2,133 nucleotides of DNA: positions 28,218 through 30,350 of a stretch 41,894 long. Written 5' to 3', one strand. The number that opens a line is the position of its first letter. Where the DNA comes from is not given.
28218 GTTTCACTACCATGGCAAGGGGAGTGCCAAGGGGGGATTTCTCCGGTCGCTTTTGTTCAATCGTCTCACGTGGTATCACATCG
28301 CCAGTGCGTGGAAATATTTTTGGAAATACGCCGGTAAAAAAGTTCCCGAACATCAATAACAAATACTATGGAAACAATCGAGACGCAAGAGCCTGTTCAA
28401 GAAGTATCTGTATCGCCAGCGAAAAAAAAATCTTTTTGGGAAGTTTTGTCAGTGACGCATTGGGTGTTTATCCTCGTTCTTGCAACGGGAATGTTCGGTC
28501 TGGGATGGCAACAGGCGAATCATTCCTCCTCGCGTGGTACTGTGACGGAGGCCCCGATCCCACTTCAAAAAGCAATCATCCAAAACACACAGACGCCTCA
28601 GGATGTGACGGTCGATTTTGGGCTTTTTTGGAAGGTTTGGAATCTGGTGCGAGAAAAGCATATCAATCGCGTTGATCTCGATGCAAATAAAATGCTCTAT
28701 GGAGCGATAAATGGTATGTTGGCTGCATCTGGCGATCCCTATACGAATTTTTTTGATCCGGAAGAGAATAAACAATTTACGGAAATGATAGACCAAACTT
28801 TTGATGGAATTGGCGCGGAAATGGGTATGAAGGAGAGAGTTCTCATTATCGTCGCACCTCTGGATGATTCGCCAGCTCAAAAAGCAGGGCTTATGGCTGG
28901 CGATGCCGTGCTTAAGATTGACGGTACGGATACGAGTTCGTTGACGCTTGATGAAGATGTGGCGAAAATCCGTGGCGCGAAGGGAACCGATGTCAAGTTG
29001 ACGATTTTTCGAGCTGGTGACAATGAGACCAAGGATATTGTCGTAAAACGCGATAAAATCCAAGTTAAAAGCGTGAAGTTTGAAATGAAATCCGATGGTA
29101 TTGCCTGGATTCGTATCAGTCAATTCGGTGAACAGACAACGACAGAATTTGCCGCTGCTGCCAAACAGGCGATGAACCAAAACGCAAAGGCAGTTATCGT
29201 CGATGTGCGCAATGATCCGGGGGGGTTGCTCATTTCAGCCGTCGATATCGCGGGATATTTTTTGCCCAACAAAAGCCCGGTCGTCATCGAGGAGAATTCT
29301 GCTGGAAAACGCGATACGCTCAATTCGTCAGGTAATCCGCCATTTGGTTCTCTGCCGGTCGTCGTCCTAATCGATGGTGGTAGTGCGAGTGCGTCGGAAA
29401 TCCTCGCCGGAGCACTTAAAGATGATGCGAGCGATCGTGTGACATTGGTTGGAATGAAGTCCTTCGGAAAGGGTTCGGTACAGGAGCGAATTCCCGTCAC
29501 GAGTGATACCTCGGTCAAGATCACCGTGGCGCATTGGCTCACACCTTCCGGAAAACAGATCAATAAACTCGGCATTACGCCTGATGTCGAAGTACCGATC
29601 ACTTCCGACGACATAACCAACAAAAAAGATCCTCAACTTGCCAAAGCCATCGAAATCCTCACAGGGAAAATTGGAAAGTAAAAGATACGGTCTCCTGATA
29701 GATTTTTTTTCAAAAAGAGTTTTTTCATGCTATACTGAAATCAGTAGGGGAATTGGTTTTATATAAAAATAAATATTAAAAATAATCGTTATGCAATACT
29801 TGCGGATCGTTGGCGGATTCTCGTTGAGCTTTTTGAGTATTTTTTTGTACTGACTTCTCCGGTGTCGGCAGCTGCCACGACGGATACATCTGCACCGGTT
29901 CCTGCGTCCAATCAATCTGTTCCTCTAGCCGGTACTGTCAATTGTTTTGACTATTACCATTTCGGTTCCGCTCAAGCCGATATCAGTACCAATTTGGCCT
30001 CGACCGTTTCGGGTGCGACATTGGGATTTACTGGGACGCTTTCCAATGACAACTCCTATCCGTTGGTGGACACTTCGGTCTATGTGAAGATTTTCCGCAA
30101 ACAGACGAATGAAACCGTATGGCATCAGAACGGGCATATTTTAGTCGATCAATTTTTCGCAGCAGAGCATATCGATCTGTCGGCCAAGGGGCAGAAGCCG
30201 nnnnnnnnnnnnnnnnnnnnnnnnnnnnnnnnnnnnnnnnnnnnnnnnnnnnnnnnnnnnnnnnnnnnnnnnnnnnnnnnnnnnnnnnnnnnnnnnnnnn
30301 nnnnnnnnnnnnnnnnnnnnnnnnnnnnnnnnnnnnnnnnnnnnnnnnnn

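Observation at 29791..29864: Signal peptide of the 931-aa envelope protein is encoded out of frame behind a T7 tract: phase variation, programmed frameshift or homopolymer error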

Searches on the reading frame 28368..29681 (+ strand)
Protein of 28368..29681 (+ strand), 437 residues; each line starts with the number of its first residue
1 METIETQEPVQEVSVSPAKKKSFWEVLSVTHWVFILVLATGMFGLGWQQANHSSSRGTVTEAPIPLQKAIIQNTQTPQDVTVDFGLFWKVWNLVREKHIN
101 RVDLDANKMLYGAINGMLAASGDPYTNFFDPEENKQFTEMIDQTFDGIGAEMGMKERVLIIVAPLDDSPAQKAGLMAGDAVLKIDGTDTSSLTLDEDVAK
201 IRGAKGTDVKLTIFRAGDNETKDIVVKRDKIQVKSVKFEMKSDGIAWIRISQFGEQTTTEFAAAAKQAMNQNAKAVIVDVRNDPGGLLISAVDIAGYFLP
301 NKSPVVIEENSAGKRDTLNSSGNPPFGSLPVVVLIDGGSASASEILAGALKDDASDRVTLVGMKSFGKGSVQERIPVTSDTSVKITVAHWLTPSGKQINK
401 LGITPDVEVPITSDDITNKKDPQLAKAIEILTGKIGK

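Call 15: find_encoding_contigs(protein=window:28368-29681:+, flank=4000, max_places=10)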
Protein window:28368-29681:+ (437 aa): 4 contigs read that carry it; 3 places shown.
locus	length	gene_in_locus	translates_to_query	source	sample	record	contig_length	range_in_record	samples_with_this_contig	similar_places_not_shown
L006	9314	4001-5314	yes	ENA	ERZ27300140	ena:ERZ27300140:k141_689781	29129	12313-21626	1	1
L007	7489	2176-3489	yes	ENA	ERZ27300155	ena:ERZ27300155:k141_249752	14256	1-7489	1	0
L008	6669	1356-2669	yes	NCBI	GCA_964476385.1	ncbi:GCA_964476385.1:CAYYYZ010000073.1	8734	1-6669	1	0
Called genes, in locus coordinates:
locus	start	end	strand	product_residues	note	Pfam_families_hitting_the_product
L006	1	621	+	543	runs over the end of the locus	PF04932:Wzy_C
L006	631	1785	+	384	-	PF13439:Glyco_transf_4, PF13579:Glyco_trans_4_4, PF00534:Glycos_transf_1, PF13692:Glyco_trans_1_4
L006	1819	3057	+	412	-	PF03816:LytR_cpsA_psr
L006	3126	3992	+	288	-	PF13641:Glyco_tranf_2_3, PF00535:Glycos_transf_2, PF13632:Glyco_trans_2_3 (weak)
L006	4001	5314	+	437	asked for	PF22694:CtpB_N-like (weak), PF00595:PDZ, PF13180:PDZ_2, PF17820:PDZ_6, PF03572:Peptidase_S41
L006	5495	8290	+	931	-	-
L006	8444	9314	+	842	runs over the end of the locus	PF13196:DUF4012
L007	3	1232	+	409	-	?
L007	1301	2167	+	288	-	PF13641:Glyco_tranf_2_3, PF00535:Glycos_transf_2, PF13632:Glyco_trans_2_3 (weak)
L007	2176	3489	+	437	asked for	PF22694:CtpB_N-like (weak), PF00595:PDZ, PF13180:PDZ_2, PF17820:PDZ_6, PF03572:Peptidase_S41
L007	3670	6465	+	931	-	-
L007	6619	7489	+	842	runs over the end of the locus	PF13196:DUF4012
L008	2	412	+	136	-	?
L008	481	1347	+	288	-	PF13641:Glyco_tranf_2_3, PF00535:Glycos_transf_2, PF13632:Glyco_trans_2_3 (weak)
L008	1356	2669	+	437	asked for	PF22694:CtpB_N-like (weak), PF00595:PDZ, PF13180:PDZ_2, PF17820:PDZ_6, PF03572:Peptidase_S41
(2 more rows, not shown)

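Call 42: search_protein_families(library=pfam, proteins=[window:28368-29681:+], max_evalue=0.1)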
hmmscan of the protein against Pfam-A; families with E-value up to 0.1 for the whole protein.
window:28368-29681:+ (437 aa): 6 families
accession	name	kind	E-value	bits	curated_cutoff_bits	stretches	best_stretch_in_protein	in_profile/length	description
PF03572.23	Peptidase_S41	-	8.4e-48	162.5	24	1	245-409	2-165/165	Peptidase family S41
PF13180.12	PDZ_2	-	6.4e-10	39.6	27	1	148-224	3-78/80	PDZ domain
PF17820.7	PDZ_6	-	3.7e-09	36.6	27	1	161-213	2-52/54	PDZ domain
PF00595.29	PDZ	-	3.8e-09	37.2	23.2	1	147-213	13-80/81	PDZ domain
PF22694.1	CtpB_N-like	-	1.4e-06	29.1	27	1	71-132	25-84/85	Activating protease CtpB N-terminal domain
PF04495.20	GRASP55_65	-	0.055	14.2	27.7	0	154-228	40-113/138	GRASP55/65 PDZ-like domain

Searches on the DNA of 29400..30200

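Call 45: search_rna_families(source=window, start=29400, end=30200, threshold=evalue, max_evalue=1)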
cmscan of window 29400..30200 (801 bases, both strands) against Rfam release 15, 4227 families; matches with E-value up to 1: 0.
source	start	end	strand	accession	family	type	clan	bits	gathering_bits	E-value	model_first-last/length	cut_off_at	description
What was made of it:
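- Tried and rejected: Rfam on 29400-30200: no hit at E <= 1 (call 45).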
